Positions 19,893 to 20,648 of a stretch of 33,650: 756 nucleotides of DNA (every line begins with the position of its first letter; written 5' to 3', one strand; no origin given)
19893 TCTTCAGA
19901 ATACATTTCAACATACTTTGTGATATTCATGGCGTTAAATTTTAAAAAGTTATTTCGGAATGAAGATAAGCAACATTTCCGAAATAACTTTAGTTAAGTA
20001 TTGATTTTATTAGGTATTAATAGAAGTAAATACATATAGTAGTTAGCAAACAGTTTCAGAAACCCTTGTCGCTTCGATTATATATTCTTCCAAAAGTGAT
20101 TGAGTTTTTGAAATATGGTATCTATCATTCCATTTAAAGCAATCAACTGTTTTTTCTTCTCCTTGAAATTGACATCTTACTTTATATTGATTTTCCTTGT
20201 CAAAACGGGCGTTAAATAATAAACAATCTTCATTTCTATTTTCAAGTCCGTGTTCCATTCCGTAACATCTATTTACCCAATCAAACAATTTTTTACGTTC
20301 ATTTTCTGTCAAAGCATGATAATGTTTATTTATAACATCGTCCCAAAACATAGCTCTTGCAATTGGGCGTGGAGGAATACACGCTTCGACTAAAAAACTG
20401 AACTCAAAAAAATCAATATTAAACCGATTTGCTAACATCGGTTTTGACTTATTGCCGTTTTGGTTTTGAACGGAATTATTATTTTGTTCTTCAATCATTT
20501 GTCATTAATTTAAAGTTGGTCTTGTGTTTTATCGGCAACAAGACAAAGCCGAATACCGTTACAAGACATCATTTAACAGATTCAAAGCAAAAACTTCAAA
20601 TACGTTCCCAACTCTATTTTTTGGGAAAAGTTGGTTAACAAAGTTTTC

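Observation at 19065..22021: Four-gene accessory island wedged between terS and terL: two nucleotide/alarmone hydrolases, an orphan and a second tyrosine recombinase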

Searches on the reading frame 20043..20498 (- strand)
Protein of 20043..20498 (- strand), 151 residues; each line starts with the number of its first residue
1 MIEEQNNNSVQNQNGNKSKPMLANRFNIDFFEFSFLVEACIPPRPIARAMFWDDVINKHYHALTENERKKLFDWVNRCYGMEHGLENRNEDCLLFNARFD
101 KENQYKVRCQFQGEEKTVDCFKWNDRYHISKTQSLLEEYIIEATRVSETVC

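Call 3: search_protein_families(library=pfam, proteins=[window:20043-20498:-], max_evalue=0.01)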
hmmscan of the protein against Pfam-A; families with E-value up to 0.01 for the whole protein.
window:20043-20498:- (151 aa): 0 families

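Call 4: search_protein_families(library=phrogs, proteins=[window:20043-20498:-], max_evalue=0.001)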
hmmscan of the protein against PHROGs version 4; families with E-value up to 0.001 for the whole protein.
window:20043-20498:- (151 aa): 0 families

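Call 31: find_homologous_proteins(query=window:20043-20498:-, max_evalue=0.001)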
Query window:20043-20498:- (151 aa): 421 proteins with E <= 0.001 among 430 candidates; the best 120 are listed.
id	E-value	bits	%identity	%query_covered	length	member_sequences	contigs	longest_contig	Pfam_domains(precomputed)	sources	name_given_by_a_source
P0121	4.0e-100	350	100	100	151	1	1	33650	-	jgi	jgi:hypothetical protein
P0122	1.5e-90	319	91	99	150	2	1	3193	-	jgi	jgi:hypothetical protein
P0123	4.3e-84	298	84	99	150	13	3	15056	-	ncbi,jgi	jgi:hypothetical protein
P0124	7.8e-84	297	88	96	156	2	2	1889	-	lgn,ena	-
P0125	2.5e-83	295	87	93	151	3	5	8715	-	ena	-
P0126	3.9e-78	279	82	96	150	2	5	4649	-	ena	-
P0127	3.0e-77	276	82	97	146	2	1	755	-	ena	-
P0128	1.9e-76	273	81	96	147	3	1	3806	-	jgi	jgi:hypothetical protein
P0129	8.8e-74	264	78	94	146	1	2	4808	-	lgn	-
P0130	4.5e-71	256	77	97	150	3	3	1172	-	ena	-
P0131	1.0e-70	254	81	90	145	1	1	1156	-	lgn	-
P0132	1.7e-67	244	73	95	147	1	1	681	-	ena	-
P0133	1.6e-66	241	72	95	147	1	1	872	-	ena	-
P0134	9.0e-66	238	74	90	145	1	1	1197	-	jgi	jgi:hypothetical protein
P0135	9.7e-66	238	71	95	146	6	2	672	-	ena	-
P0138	3.5e-64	233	76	87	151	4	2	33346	-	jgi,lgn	-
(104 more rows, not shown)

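Call 34: find_encoding_contigs(protein=P0138, flank=8000, max_places=2)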
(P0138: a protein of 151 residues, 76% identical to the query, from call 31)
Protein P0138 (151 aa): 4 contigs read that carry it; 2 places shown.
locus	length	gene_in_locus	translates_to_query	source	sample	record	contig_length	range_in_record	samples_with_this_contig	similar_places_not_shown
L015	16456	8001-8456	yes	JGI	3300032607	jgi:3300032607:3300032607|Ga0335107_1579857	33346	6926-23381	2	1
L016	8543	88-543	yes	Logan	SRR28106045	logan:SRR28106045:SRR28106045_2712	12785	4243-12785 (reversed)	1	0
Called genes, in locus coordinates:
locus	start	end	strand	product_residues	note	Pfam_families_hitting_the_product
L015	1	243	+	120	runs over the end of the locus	PF11325:DUF3127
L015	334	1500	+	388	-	PF05063:MT-A70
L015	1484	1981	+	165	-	-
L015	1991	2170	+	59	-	PF12728:HTH_17 (weak)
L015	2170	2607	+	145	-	-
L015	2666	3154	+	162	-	PF05766:NinG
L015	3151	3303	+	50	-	-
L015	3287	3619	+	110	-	-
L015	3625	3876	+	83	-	-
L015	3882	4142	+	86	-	-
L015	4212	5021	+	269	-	-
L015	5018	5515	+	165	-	-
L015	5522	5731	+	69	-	-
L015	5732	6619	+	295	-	-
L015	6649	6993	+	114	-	-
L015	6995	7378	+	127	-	-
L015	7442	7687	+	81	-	-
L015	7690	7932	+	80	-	-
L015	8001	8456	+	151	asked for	-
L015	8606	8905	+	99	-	-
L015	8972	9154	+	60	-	-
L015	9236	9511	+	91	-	-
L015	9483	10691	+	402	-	PF03237:Terminase_6N, PF04466:Terminase_3 (weak), PF17289:Terminase_6C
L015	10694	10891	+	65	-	-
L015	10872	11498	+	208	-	-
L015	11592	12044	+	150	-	-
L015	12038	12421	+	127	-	-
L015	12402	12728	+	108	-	-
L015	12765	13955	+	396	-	-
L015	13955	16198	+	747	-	-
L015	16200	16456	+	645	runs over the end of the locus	-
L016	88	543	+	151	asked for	-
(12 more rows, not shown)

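Call 41: predict_structure(alignment_id=A2)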
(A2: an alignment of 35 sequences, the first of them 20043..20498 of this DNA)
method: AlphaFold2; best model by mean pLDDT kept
length: 151 residues; sequences in the alignment: 35
mean_pLDDT: 78.9   pTM: 0.67
mean pLDDT of the five models: 78.9, 78.5, 78.3, 77.2, 72.2
residues with pLDDT >= 90: 59; 70-90: 56; 50-70: 15; < 50: 21
segments of 3 or more residues with pLDDT < 50: 1-3, 8-18, 149-151
pLDDT, mean of each block of 10 residues (from residue 1): 47 43 62 87 70 80 87 92 92 91 92 89 92 90 75 27
secondary structure, 60 per line:
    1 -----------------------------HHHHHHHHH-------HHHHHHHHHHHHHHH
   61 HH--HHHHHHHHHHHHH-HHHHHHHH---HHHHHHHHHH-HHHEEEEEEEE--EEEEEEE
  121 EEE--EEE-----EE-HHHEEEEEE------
elements in order: H30-38 H46-62 H65-77 H79-86 H90-99 E104-111 E114-123 E126-128 E140-145

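Call 45: fold_search(model_id=the predicted structure, library=pdb)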
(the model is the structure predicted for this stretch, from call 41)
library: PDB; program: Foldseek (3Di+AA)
matches with E <= 10: 319; with E <= 0.001: 0
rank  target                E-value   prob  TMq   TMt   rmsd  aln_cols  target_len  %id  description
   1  6vgu                  1.1e-01  0.21  0.21  0.11  12.1       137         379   14  Crystal structure of FERM-folded talin head domain bound to the NPLY motif of beta3-integrin (released 2020-12-16)
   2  9fnd_Y                5.0e-01  0.16  0.22  0.11  14.9       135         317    8  Transcriptional activator PafBC bound to mycobacterial RNA polymerase (released 2025-02-12)
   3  4jli_B                6.3e-01  0.47  0.23  0.44   6.7        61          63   11  Crystal Structure of Escherichia coli Hfq Proximal Pore Mutant (released 2013-12-11)
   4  3g9w_B                6.7e-01  0.11  0.23  0.18  12.2       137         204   14  Crystal Structure of Talin2 F2-F3 in Complex with the Integrin Beta1D Cytoplasmic Tail (released 2009-10-20)
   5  1zq1_A                7.1e-01  0.54  0.23  0.09   8.5        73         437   15  Structure of GatDE tRNA-Dependent Amidotransferase from Pyrococcus abyssi (released 2005-10-18)
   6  6ex5_A                9.0e-01  0.10  0.19  0.15  17.0       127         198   10  Staphylococcus aureus triple mutant of superoxide dismutase SodM (released 2018-11-21)
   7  3ir9_A                1.0e+00  0.07  0.17  0.16  15.3       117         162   12  C-terminal domain of Peptide Chain Release Factor from Methanosarcina mazei. (released 2009-09-01)
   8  4xtx_B                1.1e+00  0.09  0.20  0.13  10.6        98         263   12  Mycobacterium tuberculosis biotin ligase complexed with bisubstrate inhibitor 57 with azide in place of ribose 2'OH (released 2015-09-02)
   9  2ylb_C                1.1e+00  0.23  0.22  0.39   7.3        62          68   10  Structure of Salmonella typhimurium Hfq at 1.15 A (released 2011-07-20)
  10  4xu2_A                1.1e+00  0.09  0.20  0.13  10.6       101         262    9  Mycobacterium tuberculosis biotin ligase complexed with bisubstrate inhibitor 87 with a 3'deoxy ribose (released 2015-09-02)
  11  3g9w_A                1.3e+00  0.08  0.22  0.16  12.2       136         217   13  Crystal Structure of Talin2 F2-F3 in Complex with the Integrin Beta1D Cytoplasmic Tail (released 2009-10-20)
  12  9gu5_J                1.4e+00  0.28  0.23  0.42   6.4        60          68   12  Crystal Structure of Hfq V22A (released 2025-02-05)
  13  7rns_A                1.4e+00  0.23  0.16  0.21   4.2        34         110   18  nSH2 domain of p85-alpha subunit of phosphatidylinositol 3-kinase in complex with an actin peptide with phosphorylated (released 2021-08-11)
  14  3l1a_B                1.4e+00  0.05  0.17  0.13  10.2        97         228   13  Structural ordering of disordered ligand binding loops of biotin protein ligase into active conformations as a consequ (released 2010-03-09)
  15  7ob6_A                1.4e+00  0.03  0.15  0.12  13.4       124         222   15  CPR-C4 - a conserved novel protease from the Candidate Phyla Radiation (released 2022-04-27)
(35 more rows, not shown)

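Call 52: fold_search(model_id=the predicted structure, library=viral)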
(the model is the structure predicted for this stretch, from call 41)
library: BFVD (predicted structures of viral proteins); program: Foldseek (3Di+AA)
matches with E <= 10: 608; with E <= 0.001: 0
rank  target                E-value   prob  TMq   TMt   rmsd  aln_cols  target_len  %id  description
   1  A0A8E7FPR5            1.1e-01  0.69  0.27  0.33  11.9       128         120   14  (no name in the UniProt tables at hand)
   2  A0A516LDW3            1.5e-01  0.99  0.25  0.61   5.2        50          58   10  (no name in the UniProt tables at hand)
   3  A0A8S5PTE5            1.5e-01  0.16  0.19  0.15  15.0       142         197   13  Uncharacterized protein [Siphoviridae sp. ct96x5]
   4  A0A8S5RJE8            2.6e-01  0.66  0.23  0.47   7.9        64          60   16  Uncharacterized protein [virus sp. ctHG14]
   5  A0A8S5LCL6            2.9e-01  0.13  0.18  0.21  16.9       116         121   17  IclR helix-turn-helix domain [Myoviridae sp. ctngn1]
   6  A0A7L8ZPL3            3.2e-01  0.33  0.20  0.14   9.7        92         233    5  Uncharacterized protein [Erwinia phage pEa_SNUABM_47]
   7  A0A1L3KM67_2          3.4e-01  0.10  0.16  0.04  21.5       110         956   14  (no name in the UniProt tables at hand)
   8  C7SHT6                3.9e-01  0.09  0.19  0.05  22.8       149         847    9  (no name in the UniProt tables at hand)
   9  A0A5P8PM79            4.1e-01  0.60  0.23  0.40   9.5        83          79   14  Uncharacterized protein [Stenotrophomonas phage Moby]
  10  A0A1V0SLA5            4.1e-01  0.07  0.13  0.11  16.0       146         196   12  Uncharacterized protein [Klosneuvirus KNV1]
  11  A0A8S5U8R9            4.4e-01  0.96  0.26  0.43   3.6        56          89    7  Uncharacterized protein [Myoviridae sp. ctp7F23]
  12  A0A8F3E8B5            4.4e-01  0.09  0.17  0.18  19.9       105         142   10  (no name in the UniProt tables at hand)
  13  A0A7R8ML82            4.9e-01  0.93  0.23  0.55   4.1        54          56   13  Uncharacterized protein [Klebsiella phage vB_KaS-Veronica]
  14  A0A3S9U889            5.2e-01  0.84  0.21  0.48   3.8        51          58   12  (no name in the UniProt tables at hand)
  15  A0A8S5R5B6            5.2e-01  0.28  0.25  0.29  16.9       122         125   10  DUF551 domain-containing protein [Siphoviridae sp. ctcMb1]
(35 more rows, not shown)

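Call 95: search_protein_families(library=ncbifam, proteins=[window:20043-20498:-], max_evalue=0.001)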
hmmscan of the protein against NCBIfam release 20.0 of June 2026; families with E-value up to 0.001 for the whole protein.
window:20043-20498:- (151 aa): 0 families

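Call 96: search_protein_families(library=padloc, proteins=[window:20043-20498:-], max_evalue=0.001)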
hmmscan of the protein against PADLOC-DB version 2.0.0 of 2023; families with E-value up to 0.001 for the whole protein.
window:20043-20498:- (151 aa): 0 families
